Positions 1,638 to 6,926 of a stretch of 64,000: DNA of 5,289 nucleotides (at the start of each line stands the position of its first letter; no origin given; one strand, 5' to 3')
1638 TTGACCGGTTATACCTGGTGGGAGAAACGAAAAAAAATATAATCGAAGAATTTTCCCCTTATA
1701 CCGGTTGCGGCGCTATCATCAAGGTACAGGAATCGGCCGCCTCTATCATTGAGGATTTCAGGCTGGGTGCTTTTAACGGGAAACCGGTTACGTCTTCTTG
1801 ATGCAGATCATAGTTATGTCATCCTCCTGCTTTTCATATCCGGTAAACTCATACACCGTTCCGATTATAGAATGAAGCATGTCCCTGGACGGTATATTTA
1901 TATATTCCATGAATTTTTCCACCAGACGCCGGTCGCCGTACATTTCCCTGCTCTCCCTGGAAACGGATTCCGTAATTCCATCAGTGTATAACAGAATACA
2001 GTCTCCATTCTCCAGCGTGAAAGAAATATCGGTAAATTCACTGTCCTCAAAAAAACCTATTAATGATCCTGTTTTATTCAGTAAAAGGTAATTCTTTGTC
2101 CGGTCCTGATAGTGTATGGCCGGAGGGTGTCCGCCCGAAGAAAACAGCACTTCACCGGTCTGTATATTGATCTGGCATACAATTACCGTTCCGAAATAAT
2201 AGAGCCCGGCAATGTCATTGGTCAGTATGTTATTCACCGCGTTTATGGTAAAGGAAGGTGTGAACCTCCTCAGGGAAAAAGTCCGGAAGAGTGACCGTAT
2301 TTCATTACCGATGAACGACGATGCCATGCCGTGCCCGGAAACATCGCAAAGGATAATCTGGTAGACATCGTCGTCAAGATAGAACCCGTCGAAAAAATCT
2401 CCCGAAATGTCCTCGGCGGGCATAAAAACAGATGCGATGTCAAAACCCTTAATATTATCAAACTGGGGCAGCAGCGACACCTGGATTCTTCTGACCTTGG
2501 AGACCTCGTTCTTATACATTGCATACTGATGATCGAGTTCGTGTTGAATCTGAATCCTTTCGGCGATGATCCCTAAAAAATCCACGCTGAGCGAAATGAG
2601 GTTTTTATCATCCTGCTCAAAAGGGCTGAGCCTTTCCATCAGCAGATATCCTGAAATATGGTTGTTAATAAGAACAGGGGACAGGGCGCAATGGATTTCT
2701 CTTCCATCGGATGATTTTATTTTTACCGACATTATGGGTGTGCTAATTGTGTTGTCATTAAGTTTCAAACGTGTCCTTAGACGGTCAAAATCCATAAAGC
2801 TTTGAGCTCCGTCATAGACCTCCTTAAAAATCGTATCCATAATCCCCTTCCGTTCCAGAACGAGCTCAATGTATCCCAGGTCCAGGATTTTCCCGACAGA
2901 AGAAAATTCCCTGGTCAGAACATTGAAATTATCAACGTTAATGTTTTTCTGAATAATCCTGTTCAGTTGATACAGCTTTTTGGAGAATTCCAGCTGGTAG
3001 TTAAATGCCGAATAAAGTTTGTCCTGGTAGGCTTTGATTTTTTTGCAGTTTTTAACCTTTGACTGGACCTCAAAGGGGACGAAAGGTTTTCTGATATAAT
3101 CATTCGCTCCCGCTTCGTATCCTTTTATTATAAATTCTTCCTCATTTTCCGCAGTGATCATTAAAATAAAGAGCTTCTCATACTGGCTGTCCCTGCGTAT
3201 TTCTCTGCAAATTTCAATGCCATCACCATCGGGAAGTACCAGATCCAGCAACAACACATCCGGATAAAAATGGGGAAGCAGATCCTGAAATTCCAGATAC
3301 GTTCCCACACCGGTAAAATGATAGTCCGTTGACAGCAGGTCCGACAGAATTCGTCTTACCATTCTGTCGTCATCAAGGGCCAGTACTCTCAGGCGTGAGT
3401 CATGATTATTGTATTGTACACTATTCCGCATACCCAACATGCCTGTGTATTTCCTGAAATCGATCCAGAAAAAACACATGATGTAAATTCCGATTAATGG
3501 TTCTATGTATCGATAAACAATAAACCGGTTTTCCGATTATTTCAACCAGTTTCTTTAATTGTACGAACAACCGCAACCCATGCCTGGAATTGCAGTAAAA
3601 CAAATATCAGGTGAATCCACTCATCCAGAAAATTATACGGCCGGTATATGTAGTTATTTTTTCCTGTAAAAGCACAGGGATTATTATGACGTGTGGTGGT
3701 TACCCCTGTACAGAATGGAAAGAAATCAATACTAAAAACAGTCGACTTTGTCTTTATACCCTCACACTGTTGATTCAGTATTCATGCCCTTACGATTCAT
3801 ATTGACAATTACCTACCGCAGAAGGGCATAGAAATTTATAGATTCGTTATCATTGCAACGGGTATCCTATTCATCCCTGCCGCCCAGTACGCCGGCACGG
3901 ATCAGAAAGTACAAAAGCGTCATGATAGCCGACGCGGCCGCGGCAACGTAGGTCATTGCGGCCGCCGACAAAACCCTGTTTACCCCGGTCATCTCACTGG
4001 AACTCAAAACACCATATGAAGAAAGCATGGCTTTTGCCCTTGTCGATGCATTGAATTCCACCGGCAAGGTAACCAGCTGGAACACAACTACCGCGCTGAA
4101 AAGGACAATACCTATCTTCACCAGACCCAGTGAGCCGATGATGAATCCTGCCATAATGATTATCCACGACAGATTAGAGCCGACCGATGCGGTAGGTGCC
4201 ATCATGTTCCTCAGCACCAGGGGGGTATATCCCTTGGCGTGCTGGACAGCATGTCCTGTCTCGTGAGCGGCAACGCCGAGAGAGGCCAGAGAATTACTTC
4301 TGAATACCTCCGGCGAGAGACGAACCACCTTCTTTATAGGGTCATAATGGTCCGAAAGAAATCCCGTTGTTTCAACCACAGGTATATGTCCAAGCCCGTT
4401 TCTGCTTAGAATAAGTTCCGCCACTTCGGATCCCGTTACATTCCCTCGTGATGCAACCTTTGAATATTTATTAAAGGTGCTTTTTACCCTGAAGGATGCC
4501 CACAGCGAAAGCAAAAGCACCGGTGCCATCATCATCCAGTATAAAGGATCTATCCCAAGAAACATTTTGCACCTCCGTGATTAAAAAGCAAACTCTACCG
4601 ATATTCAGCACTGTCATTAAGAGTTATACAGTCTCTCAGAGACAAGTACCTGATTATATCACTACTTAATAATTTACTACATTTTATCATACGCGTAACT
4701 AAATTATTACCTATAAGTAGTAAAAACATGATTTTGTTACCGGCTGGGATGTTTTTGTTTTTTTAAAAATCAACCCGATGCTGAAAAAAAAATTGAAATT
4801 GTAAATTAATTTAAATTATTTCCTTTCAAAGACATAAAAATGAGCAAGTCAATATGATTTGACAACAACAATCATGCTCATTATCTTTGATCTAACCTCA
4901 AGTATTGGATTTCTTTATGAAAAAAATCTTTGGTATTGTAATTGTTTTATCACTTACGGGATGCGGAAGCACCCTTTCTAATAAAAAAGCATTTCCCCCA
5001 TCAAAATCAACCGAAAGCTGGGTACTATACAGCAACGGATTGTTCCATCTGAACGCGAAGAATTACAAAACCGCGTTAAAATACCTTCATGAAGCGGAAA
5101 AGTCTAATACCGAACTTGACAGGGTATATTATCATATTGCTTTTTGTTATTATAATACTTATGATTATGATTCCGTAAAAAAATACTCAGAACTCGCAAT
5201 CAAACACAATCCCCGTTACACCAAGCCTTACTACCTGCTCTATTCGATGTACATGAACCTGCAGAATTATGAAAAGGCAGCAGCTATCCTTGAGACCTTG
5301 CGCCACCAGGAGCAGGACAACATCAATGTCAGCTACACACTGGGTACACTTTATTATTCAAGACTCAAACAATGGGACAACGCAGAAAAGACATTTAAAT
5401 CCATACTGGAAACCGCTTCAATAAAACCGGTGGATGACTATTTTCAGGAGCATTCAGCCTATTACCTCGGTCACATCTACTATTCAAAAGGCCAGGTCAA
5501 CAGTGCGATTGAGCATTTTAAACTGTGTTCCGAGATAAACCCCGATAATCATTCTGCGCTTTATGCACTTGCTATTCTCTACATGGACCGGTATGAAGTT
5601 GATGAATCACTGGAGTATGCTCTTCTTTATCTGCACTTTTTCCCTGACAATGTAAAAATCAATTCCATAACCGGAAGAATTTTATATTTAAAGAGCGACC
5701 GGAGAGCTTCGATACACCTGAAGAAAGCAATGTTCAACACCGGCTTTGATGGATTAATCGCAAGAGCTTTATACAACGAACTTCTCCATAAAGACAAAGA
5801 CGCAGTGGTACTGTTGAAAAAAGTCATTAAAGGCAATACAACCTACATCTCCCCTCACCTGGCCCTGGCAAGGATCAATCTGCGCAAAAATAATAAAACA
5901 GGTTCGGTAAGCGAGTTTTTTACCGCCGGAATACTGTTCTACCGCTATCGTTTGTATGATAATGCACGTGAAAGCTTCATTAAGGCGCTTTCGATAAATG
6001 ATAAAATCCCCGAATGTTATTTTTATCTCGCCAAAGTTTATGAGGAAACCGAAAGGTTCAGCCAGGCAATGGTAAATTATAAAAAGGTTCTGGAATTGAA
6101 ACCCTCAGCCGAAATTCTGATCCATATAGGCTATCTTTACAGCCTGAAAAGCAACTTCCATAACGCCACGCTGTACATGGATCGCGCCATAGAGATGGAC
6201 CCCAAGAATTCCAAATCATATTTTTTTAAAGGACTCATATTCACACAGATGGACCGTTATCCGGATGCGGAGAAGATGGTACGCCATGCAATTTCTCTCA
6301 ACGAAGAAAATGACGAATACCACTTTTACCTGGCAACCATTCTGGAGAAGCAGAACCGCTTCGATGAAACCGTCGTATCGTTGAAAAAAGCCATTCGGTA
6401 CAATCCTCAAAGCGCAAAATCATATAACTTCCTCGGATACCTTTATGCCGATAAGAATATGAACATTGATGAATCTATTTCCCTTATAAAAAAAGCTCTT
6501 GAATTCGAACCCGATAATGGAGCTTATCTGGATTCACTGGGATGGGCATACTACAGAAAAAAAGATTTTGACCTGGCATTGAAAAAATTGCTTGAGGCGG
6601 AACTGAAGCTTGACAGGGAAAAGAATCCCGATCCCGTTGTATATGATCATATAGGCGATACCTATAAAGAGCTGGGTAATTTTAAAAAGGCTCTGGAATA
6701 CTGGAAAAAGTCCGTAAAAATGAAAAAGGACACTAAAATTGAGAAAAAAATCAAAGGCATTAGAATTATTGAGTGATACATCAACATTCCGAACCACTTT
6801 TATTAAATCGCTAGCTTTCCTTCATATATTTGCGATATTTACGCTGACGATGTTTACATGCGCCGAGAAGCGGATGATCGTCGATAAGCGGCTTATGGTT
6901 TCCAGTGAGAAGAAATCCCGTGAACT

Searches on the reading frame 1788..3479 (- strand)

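Call 10: search_protein_families(library=pfam, max_evalue=0.00001, proteins=[window:1788-3479:-])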
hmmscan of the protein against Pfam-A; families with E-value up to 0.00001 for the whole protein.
window:1788-3479:- (563 aa): 2 families
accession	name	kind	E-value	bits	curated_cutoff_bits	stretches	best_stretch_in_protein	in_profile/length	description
PF07228.17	SpoIIE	-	9.4e-39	133.8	25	1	370-561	2-190/192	Stage II sporulation protein E (SpoIIE)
PF00072.30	Response_reg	-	7.6e-21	74.8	30.2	1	32-142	1-110/111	Response regulator receiver domain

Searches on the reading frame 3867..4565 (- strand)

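Call 10: search_protein_families(library=pfam, max_evalue=0.00001, proteins=[window:3867-4565:-])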
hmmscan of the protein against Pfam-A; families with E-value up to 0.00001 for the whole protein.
window:3867-4565:- (232 aa): 1 family
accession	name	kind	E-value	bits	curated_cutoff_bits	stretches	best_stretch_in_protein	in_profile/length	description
PF04298.18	Zn_peptidase_2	-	7e-88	294.2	27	1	9-223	1-216/218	Putative neutral zinc metallopeptidase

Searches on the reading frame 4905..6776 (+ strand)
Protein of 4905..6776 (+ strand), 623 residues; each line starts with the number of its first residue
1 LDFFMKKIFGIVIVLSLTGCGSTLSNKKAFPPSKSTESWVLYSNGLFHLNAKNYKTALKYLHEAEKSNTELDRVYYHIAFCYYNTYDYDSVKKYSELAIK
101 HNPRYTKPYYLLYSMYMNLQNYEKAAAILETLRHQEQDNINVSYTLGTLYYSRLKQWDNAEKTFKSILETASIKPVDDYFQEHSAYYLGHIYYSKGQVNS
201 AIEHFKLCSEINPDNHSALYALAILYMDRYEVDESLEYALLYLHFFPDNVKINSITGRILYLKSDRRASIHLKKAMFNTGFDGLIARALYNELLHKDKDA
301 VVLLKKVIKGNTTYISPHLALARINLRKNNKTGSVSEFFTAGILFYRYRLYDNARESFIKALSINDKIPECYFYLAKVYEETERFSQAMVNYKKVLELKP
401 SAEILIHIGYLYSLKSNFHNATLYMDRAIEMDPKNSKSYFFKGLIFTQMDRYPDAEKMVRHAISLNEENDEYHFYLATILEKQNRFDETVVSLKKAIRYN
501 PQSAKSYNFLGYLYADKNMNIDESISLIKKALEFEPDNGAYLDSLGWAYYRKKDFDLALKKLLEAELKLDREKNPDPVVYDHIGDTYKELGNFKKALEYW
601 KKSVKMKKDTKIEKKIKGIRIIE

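Call 10: search_protein_families(library=pfam, max_evalue=0.00001, proteins=[window:4905-6776:+])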
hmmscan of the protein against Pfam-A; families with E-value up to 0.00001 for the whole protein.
window:4905-6776:+ (623 aa): 20 families
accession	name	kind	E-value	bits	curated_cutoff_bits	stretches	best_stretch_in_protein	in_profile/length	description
PF07719.23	TPR_2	-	6.9e-43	141.7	27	0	186-215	5-34/34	Tetratricopeptide repeat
PF00515.34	TPR_1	-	8e-38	127.2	27.8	0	186-215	5-34/34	Tetratricopeptide repeat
PF13181.12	TPR_8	-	6.1e-34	113.7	25.7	0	188-215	7-34/34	Tetratricopeptide repeat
PF14559.12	TPR_19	-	3.4e-32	111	25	0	87-142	6-61/68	Tetratricopeptide repeat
PF13414.12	TPR_11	-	1.1e-26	92.6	26.8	1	189-227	1-39/42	TPR repeat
PF13424.12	TPR_12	-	3.8e-24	85.1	30.1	0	144-211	7-74/77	Tetratricopeptide repeat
PF13431.12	TPR_17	-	5.2e-24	82.9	24.4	0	425-456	2-33/34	Tetratricopeptide repeat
PF13432.12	TPR_16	-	1.3e-23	83.5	32.7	0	520-569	12-60/65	Tetratricopeptide repeat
PF13428.12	TPR_14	-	2.1e-23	80.8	23.5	0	186-224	5-43/44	Tetratricopeptide repeat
PF12895.13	ANAPC3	-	5e-20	72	27.2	0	416-495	3-81/82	Anaphase-promoting complex, cyclosome, subunit 3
PF13176.12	TPR_7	-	5e-15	54.7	27.9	0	542-573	2-34/36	Tetratricopeptide repeat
PF13174.12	TPR_6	-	7.1e-15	55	26.3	0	144-169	4-28/33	Tetratricopeptide repeat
PF13374.12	TPR_10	-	4.9e-12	45.9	27.5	0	580-608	5-33/42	Tetratricopeptide repeat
PF25062.1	ARM_TT21_N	-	9.7e-12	45.5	40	0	402-501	100-199/222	Tetratricopeptide repeat protein 21 N-terminal ARM repeat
PF23914.1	TPR_CcmH_CycH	-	1.9e-11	44.5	42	0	490-606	36-150/158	Cytochrome c-type biogenesis protein H TPR domain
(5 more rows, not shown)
